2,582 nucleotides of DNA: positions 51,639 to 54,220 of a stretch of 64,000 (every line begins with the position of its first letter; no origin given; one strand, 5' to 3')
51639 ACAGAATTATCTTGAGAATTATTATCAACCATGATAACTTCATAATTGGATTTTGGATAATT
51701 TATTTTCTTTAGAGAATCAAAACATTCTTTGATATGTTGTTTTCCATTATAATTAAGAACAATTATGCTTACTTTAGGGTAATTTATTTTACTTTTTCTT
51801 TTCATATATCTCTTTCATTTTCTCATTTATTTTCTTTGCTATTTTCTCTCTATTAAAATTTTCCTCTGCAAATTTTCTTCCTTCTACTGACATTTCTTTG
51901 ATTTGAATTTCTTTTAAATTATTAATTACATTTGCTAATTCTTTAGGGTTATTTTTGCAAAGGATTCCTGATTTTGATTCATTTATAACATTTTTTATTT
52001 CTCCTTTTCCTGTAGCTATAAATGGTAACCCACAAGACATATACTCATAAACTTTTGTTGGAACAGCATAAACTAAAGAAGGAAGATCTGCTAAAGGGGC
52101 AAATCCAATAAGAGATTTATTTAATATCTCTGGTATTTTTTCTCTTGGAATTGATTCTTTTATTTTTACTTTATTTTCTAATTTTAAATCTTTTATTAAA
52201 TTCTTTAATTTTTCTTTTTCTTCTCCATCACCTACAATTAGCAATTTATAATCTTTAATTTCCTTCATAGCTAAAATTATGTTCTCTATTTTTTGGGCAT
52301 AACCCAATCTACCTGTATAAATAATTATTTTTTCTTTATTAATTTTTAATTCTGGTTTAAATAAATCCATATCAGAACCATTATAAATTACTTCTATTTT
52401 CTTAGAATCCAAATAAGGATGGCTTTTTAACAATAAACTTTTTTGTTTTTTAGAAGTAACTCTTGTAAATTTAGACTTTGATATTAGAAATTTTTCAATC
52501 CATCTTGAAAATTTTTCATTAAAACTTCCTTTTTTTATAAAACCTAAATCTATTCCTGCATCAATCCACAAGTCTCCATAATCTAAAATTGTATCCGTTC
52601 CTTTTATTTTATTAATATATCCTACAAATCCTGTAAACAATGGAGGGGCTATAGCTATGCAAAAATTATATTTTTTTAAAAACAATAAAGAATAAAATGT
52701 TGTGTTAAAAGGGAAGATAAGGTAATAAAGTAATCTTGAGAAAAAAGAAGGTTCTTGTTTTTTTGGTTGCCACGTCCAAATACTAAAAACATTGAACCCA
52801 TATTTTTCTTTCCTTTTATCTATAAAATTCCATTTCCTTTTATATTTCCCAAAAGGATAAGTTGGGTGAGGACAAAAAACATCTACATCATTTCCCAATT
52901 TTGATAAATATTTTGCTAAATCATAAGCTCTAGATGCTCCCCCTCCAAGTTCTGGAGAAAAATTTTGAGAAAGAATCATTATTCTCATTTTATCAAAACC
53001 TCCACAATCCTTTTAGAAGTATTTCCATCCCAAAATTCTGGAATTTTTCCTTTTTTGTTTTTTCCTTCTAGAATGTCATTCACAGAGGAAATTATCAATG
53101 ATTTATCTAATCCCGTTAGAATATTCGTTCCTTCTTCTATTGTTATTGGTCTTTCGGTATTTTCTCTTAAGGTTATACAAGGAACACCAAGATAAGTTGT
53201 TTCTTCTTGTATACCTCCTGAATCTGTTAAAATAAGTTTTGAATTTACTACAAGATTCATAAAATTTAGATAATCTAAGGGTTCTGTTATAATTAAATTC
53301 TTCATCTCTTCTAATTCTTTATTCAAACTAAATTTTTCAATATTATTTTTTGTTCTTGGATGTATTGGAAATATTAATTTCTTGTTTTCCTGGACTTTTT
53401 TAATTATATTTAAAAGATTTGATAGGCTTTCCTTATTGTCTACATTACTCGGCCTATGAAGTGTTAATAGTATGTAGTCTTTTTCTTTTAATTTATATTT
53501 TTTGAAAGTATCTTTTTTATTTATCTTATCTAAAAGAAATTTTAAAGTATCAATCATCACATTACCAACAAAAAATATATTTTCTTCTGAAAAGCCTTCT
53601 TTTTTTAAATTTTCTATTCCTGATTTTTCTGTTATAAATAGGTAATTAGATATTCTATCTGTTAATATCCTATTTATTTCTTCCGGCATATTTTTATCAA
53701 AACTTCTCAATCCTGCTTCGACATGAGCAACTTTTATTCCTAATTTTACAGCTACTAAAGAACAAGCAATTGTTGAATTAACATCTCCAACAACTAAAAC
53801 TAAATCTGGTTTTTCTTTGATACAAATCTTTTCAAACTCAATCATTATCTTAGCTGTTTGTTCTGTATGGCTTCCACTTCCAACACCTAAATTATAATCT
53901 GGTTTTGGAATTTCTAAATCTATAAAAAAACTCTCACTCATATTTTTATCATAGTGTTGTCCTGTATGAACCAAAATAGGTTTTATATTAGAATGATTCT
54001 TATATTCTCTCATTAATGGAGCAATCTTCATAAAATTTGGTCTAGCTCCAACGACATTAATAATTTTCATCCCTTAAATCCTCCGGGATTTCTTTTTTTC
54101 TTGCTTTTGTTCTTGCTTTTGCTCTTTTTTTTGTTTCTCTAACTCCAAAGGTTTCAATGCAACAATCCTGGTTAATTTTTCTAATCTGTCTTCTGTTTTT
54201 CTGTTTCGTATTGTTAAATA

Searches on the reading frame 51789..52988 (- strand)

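Call 74: search_protein_families(library=pfam, max_evalue=0.001, proteins=[window:51789-52988:-])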
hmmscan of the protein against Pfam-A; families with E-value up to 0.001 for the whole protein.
window:51789-52988:- (399 aa): 5 families
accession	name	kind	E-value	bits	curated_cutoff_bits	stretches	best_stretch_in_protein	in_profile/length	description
PF00534.26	Glycos_transf_1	-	5.7e-28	98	26.4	1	211-364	7-161/172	Glycosyl transferases group 1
PF13692.12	Glyco_trans_1_4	-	6.4e-22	78.8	27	1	220-358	2-139/142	Glycosyl transferases group 1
PF13439.12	Glyco_transf_4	-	6.4e-10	39.8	28.5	1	15-208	2-169/170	Glycosyltransferase Family 4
PF13524.12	Glyco_trans_1_2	-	2.4e-06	28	25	1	236-386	4-141/144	Glycosyl transferase-like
PF13579.12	Glyco_trans_4_4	-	1.1e-05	26.3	29.7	1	15-204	1-158/158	Glycosyl transferase 4-like domain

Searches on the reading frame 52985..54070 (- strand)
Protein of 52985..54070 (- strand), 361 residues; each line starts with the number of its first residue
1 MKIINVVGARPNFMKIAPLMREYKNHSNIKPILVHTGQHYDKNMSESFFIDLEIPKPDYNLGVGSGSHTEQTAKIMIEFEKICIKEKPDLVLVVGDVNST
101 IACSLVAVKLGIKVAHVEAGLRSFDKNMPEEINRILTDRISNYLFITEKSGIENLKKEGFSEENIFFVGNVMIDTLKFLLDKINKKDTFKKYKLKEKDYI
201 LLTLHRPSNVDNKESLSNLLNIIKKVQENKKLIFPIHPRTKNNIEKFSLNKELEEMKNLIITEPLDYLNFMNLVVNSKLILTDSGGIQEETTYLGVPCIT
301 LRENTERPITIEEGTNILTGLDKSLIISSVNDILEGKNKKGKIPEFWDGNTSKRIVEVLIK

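Call 74: search_protein_families(library=pfam, max_evalue=0.001, proteins=[window:52985-54070:-])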
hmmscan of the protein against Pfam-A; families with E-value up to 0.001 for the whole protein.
window:52985-54070:- (361 aa): 1 family
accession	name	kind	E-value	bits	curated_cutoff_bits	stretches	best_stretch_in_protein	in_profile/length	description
PF02350.25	Epimerase_2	-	4.5e-113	378.1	30.6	1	22-359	2-346/347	UDP-N-acetylglucosamine 2-epimerase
